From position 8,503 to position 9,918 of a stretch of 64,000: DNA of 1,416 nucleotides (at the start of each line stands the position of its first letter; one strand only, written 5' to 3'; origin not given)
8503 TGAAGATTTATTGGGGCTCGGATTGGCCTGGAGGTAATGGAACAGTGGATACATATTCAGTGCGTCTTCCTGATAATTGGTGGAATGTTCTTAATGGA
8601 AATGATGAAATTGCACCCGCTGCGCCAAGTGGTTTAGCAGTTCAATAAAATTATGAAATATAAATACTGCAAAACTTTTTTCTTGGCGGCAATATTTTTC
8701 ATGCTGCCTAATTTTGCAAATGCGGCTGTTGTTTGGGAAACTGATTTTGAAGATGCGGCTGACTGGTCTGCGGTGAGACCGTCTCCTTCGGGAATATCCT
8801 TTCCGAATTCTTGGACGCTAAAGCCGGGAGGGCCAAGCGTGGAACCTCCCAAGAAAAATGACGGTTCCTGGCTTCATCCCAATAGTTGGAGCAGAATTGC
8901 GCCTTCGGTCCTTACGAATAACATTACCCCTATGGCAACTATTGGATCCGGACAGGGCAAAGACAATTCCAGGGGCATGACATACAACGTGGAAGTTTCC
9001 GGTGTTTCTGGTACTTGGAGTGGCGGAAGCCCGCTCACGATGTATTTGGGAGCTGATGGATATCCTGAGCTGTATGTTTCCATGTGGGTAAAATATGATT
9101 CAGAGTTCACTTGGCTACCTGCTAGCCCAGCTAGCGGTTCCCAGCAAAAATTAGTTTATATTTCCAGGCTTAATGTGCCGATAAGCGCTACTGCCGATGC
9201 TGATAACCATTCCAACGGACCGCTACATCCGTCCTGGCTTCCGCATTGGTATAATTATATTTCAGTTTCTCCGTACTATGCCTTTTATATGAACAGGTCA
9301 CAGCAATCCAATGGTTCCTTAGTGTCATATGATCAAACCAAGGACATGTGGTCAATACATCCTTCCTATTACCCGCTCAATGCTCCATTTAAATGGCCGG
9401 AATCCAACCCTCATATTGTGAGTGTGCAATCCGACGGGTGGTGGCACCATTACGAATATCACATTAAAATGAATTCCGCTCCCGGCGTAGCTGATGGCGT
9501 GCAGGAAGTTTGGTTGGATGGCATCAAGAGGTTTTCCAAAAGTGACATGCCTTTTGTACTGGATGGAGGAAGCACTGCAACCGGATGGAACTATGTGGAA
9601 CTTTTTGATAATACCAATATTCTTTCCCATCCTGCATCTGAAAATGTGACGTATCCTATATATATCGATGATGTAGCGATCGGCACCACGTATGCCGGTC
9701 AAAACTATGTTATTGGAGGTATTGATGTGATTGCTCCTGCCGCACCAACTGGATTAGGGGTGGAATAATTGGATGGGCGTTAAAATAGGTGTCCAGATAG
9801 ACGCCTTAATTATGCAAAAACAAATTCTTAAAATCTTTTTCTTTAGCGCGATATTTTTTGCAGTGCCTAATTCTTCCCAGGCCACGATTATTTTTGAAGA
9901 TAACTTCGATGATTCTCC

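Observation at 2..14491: Tandem array of 11 secreted-protein genes sharing a near-identical signal peptide and an invariant extreme C-terminal tag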

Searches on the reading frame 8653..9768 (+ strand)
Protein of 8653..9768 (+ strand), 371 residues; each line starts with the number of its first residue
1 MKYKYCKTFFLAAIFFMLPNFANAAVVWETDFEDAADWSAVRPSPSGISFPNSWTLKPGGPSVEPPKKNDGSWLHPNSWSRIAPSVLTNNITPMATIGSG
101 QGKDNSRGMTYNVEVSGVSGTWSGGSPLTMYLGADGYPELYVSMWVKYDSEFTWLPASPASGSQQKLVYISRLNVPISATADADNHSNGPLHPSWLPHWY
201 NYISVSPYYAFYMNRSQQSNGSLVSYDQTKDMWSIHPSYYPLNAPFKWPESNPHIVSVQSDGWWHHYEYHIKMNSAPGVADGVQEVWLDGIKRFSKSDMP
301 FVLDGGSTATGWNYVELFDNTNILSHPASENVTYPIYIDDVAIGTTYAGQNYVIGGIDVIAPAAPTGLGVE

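Call 5: search_protein_families(library=pfam, proteins=[window:8653-9768:+], max_evalue=0.1)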
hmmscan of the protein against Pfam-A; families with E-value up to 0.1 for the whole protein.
window:8653-9768:+ (371 aa): 0 families

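Call 9: find_homologous_proteins(query=window:8653-9768:+, max_evalue=0.001)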
Query window:8653-9768:+ (371 aa): 16 proteins with E <= 0.001 among 5106 candidates.
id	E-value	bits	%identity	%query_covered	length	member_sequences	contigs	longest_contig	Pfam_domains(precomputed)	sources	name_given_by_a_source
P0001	2.7e-187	641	76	96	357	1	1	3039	-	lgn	-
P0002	4.4e-187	640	77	98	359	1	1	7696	-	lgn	-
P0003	2.0e-165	569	70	93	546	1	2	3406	PF00041.28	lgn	-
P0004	2.1e-129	450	56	96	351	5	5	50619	-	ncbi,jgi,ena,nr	ncbi:MAG: Repeat-containing protein [Parcubacteria group bacterium GW2011_GWC1_38_22]|nr:MAG: Repeat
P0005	1.4e-122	428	54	100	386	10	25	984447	-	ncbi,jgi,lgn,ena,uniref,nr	ncbi:TPA: hypothetical protein DDZ49_03565 [Candidatus Wolfebacteria bacterium]|uniref:Uncharacteriz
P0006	6.1e-100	353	49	100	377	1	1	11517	-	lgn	-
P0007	1.4e-98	349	57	74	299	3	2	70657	-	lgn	-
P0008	4.9e-81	291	42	100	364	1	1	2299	-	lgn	-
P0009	1.0e-45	175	33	95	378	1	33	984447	-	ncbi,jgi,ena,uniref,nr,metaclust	ncbi:MAG: Fibronectin type III domain protein [Candidatus Wolfebacteria bacterium GW2011_GWE1_48_7]|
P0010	1.0e-42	165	32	100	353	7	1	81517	-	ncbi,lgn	-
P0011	1.1e-36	145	32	96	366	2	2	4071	-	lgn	-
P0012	9.0e-36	142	33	95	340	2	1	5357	-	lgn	-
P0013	6.3e-31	126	31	99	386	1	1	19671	-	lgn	-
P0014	3.2e-29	121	32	93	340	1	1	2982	-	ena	-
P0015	4.1e-19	87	29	96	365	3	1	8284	-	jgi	jgi:chitinase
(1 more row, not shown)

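Call 12: search_protein_families(library=ncbifam, proteins=[window:8653-9768:+], max_evalue=0.1)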
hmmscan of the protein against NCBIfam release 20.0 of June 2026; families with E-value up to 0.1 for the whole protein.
window:8653-9768:+ (371 aa): 0 families

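Call 14: find_encoding_contigs(protein=P0004, flank=10000, max_places=3)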
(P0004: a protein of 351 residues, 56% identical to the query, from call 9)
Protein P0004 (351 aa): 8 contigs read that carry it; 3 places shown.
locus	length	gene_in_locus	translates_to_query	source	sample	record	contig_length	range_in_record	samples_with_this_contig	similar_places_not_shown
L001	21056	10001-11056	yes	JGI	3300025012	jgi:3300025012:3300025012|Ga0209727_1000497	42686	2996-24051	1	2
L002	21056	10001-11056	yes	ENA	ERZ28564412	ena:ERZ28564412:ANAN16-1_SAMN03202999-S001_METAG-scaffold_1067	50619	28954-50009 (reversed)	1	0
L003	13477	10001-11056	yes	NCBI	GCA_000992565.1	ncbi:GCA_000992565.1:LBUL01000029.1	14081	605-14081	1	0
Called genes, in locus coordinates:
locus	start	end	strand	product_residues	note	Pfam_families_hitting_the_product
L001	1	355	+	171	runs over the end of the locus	-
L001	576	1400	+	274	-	PF13406:SLT_2 (weak)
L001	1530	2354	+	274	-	PF13529:Peptidase_C39_2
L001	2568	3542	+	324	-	-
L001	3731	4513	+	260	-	PF02900:LigB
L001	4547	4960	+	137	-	-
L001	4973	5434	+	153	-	PF00075:RNase_H, PF13456:RVT_3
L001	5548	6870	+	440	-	PF25954:Beta-barrel_RND_2 (weak), PF25990:Beta-barrel_YknX (weak), PF26002:Beta-barrel_AprE (weak)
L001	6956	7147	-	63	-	-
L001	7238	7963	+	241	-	PF02463:SMC_N (faint), PF00005:ABC_tran, PF20720:nSTAND3 (faint), PF13304:AAA_21 (faint)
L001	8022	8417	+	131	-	PF04480:DUF559, PF18741:MTES_1575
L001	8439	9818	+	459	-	PF12704:MacB_PCD, PF02687:FtsX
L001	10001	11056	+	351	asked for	-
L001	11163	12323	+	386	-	-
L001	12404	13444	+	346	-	-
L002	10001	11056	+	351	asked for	-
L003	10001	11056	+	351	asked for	-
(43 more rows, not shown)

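Call 16: find_encoding_contigs(protein=P0005, flank=10000, max_places=4)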
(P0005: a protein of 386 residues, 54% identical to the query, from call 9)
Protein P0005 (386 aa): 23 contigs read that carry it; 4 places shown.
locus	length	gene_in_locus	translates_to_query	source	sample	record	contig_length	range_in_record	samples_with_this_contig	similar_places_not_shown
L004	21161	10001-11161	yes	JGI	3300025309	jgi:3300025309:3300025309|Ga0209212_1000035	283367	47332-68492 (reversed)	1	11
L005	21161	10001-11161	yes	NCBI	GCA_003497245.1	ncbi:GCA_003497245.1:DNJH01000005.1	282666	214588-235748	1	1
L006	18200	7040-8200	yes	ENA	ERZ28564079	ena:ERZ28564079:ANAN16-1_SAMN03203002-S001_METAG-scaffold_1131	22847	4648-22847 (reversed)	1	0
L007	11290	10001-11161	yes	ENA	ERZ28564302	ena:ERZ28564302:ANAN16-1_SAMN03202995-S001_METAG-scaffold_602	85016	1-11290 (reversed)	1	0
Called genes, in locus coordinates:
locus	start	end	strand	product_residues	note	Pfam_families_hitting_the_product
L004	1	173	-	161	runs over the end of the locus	-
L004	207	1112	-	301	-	-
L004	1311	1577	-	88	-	-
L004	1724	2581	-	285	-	-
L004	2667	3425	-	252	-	-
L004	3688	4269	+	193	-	PF01330:RuvA_N, PF21176:RecR_HhH (faint), PF00633:HHH (faint), PF14520:HHH_5, PF07499:RuvA_C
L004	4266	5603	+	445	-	PF08245:Mur_ligase_M, PF02875:Mur_ligase_C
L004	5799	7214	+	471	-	-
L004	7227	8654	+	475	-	-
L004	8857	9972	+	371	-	-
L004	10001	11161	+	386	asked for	-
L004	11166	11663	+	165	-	-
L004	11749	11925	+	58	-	-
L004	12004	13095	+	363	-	-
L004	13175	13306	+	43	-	-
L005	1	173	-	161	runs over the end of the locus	-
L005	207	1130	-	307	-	-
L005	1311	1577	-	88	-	-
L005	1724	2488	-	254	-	-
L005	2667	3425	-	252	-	-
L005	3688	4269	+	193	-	PF01330:RuvA_N, PF21176:RecR_HhH (faint), PF00633:HHH (faint), PF14520:HHH_5, PF07499:RuvA_C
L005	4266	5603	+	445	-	PF08245:Mur_ligase_M, PF02875:Mur_ligase_C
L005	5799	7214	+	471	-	-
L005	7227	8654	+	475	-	-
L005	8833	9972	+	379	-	-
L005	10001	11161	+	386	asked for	-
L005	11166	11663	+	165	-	-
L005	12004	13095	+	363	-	-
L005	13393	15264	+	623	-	-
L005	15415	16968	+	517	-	-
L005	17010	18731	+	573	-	-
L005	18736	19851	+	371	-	-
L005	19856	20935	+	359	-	-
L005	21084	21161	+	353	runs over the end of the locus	-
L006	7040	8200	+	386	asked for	-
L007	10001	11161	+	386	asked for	-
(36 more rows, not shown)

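Call 19: find_related_loci(query=A1, collection=genome_contigs, flank=10000)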
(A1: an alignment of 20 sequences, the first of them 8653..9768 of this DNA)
Query A1 (371 aa) in genome_contigs; peptide patterns used: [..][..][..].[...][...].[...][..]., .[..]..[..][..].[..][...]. (x = any residue, [..] = any of these).
113 stretches matched a pattern; 35 encode a relative of the query (tblastn E <= 1e-3); 34 distinct loci.
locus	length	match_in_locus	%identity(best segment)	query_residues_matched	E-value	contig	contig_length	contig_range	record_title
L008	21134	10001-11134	54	9-368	7e-130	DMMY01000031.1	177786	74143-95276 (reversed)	MAG TPA_asm: Elusimicrobia bacterium isolate UBA9628 contig_1840, whole genome shotgun sequence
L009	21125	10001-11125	52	1-371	1e-114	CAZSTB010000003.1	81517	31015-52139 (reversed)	MAG TPA_asm: uncultured Bdellovibrionales bacterium isolate SRP011637_co1_57 genome assembly, contig: NODE_39_length_815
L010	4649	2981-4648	39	1-371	3e-79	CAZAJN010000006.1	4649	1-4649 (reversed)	MAG TPA_asm: uncultured Bdellovibrionales bacterium isolate binchicken_co169_45 genome assembly, contig: k99_542851, who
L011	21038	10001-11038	39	1-349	3e-73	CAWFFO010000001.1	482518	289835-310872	MAG: uncultured delta proteobacterium isolate MFD02416.bin.2.73 genome assembly, contig: contig_100105, whole genome sho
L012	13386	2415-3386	39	28-349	4e-58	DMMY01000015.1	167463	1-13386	MAG TPA_asm: Elusimicrobia bacterium isolate UBA9628 contig_324, whole genome shotgun sequence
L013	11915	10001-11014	55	1-370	5e-57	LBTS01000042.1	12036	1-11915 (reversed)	MAG: Candidatus Moranbacteria bacterium GW2011_GWC2_37_8 US63_C0042, whole genome shotgun sequence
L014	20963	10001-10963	30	7-349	7e-36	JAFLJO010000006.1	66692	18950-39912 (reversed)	MAG: Desulfocapsa sp. isolate MC-01 c_000000640210_2, whole genome shotgun sequence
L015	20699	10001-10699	37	107-349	2e-34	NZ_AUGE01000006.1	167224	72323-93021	Citrifermentans bremense R1 K419DRAFT_scaffold00005.5_C, whole genome shotgun sequence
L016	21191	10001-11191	27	4-349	2e-25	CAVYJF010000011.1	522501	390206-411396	MAG: uncultured Acidobacteriota bacterium isolate MFD01476.bin.2.38 genome assembly, contig: contig_16390, whole genome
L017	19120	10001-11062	29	1-371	7e-22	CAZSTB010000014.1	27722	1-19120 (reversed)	MAG TPA_asm: uncultured Bdellovibrionales bacterium isolate SRP011637_co1_57 genome assembly, contig: NODE_414_length_27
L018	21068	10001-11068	27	3-366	5e-20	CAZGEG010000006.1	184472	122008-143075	MAG TPA_asm: uncultured Geobacter sp. isolate SRP302447_co2_789 genome assembly, contig: NODE_252_length_184472_cov_258.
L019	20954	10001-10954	26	1-349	6e-20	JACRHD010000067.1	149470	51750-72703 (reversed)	MAG: Nitrospirae bacterium isolate NC_groundwater_1768_Pr3_B-0.1um_50_19 SR-2_scaffold_141_4169565, whole genome shotgun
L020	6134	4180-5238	27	6-357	2e-18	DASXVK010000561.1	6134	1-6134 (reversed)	MAG TPA_asm: Polyangia bacterium isolate SMAG_U4743 k141_216844, whole genome shotgun sequence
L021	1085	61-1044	27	4-351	4e-17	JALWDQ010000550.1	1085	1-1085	MAG: Calditrichia bacterium isolate T11_maxbin2_scaf2bin.301 T11_NODE_298503_length_1085_cov_2.747390, whole genome shot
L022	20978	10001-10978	26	10-356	1e-16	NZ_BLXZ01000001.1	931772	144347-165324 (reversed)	Geomonas limicola strain Red745 sequence01, whole genome shotgun sequence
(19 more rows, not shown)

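Call 34: search_protein_families(library=pfam, proteins=[P0003, L005:5799-7214:+, L005:7227-8654:+, L011:9995-11563:+], max_evalue=0.05)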
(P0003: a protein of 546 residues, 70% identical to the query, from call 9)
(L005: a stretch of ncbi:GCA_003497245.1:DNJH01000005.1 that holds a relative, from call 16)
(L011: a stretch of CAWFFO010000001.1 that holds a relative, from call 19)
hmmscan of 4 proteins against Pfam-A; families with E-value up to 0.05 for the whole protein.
P0003 (546 aa): 4 families
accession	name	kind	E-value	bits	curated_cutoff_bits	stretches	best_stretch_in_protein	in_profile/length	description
PF00041.27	fn3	-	2e-10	41.2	25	1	382-465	3-81/84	Fibronectin type III domain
PF14099.13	Polysacc_lyase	-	0.0057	17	29.9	1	288-327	141-177/210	Polysaccharide lyase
PF06834.16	TraU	-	0.012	15.4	26.5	1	367-413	160-205/306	TraU protein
PF16656.11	Pur_ac_phosph_N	-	0.04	14.9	30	1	382-454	1-82/93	Purple acid Phosphatase, N-terminal domain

L005:5799-7214:+ (471 aa): 0 families

L005:7227-8654:+ (475 aa): 0 families

L011:9995-11563:+ (522 aa): 2 families
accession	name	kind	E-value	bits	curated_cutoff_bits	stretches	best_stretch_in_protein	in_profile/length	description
PF00041.27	fn3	-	2.5e-09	37.7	25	1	352-428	2-72/84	Fibronectin type III domain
PF16656.11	Pur_ac_phosph_N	-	0.00085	20.3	30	1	351-427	1-83/93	Purple acid Phosphatase, N-terminal domain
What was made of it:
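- On Polysaccharide lyase families PL14/PL20/PL36 (the jelly-roll cores): PF14099 scores 17 against 29.9 on P0003 (call 34).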

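Call 36: predict_structure(alignment_id=A2)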
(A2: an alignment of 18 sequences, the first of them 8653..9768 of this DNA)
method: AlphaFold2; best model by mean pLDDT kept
length: 371 residues; sequences in the alignment: 18
mean_pLDDT: 73.0   pTM: 0.78
mean pLDDT of the five models: 73.0, 71.0, 69.9, 68.8, 65.1
residues with pLDDT >= 90: 82; 70-90: 151; 50-70: 73; < 50: 65
segments of 3 or more residues with pLDDT < 50: 15-22, 47-49, 53-58, 203-213, 226-247, 251-255, 366-371
pLDDT, mean of each block of 10 residues (from residue 1): 53 47 74 93 61 50 82 89 78 91 91 79 80 92 92 70 79 81 70 75 46 55 49 40 44 58 89 90 85 79 86 90 79 91 88 65 45 34
secondary structure, 60 per line:
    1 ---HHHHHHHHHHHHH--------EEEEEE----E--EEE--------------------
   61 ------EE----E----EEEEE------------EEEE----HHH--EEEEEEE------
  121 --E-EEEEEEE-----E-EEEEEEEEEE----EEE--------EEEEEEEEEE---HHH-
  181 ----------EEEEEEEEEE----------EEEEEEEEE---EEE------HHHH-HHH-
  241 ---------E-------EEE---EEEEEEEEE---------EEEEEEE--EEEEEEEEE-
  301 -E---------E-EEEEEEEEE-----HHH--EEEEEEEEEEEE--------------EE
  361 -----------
elements in order: H4-16 E25-30 E38-40 E78-82 E95-98 E108-114 E125-131 E139-148 E153-155 E164-173 E191-200 E211-219 E223-225 H232-235 E258-260 E264-272 E282-288 E291-299 E314-322 E333-344
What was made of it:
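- On T9SS C-terminal domain: The tail is 14 aa and predicted disordered (call 36).
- AlphaFold2 of 8653-9768 gives pLDDT averaging 45 (residues 361-370) and 34 (residue 371), below 50 for residues 366-371, against 65-93 in the well-modelled parts of the core (call 36).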

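Call 40: fold_search(model_id=the predicted structure, library=pdb)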
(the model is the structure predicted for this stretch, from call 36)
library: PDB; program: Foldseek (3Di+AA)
matches with E <= 10: 907; with E <= 0.001: 115
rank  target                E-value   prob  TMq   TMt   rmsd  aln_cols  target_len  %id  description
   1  2zzj                  3.5e-09  1.00  0.39  0.58   9.5       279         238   13  Crystal structure of endo-beta-1,4-glucuronan lyase from fungus Trichoderma reesei (released 2009-05-05)
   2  6kzk_A                1.1e-08  1.00  0.37  0.54   6.9       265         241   12  Structure of alginate lyase Aly36B mutant K143A/M171A in complex with alginate trisaccharide (released 2020-09-23)
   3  6kcv_A                1.5e-08  1.00  0.37  0.53   5.8       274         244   10  Structure of alginate lyase Aly36B mutant K143A/Y185A in complex with alginate tetrasaccharide (released 2020-06-24)
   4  8q2a_C                2.8e-08  1.00  0.38  0.56   8.2       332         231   12  TtX122B - A domain of unknown function from the Teredinibacter turnerae protein TERTU_2913 (released 2024-03-13)
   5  8q2a_A                9.1e-08  1.00  0.38  0.56   8.3       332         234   12  TtX122B - A domain of unknown function from the Teredinibacter turnerae protein TERTU_2913 (released 2024-03-13)
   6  8q28_A                9.6e-08  1.00  0.36  0.52   8.6       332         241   12  Se-Met labelled TtX122A - A domain of unknown function from the Teredinibacter turnerae protein TERTU_3803 (released 2024-03-13)
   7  6kcw                  1.1e-07  1.00  0.37  0.53   7.2       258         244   13  Structure of alginate lyase Aly36B (released 2020-06-24)
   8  8q29_A                2.1e-07  1.00  0.35  0.51   7.1       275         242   13  TtX122A - A domain of unknown function from the Teredinibacter turnerae protein TERTU_3803 (released 2024-03-13)
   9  5gmt_B                2.5e-07  1.00  0.38  0.52   8.2       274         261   10  Crystal structure of the marine PL-14 alginate lyase from Aplysia kurodai (released 2017-01-04)
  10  8q28_B                3.4e-07  1.00  0.36  0.51   9.5       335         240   14  Se-Met labelled TtX122A - A domain of unknown function from the Teredinibacter turnerae protein TERTU_3803 (released 2024-03-13)
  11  5gmt_A                8.8e-07  1.00  0.37  0.49   8.4       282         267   10  Crystal structure of the marine PL-14 alginate lyase from Aplysia kurodai (released 2017-01-04)
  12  4fvv_A                2.0e-06  1.00  0.28  0.25  11.5       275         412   11  Crystal structure of HCR/D-Sa-GBL1/C (released 2012-10-24)
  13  4isq_A                2.1e-06  1.00  0.28  0.25  11.5       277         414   13  Binding domain of Botulinum neurotoxin DC in complex with human synaptotagmin I (released 2013-08-14)
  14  5lr0_B                2.5e-06  1.00  0.27  0.25  11.0       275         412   11  Binding domain of Botulinum Neurotoxin DC in complex with SialylT (released 2017-08-30)
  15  5lr0_A                2.7e-06  1.00  0.28  0.26   9.9       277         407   12  Binding domain of Botulinum Neurotoxin DC in complex with SialylT (released 2017-08-30)
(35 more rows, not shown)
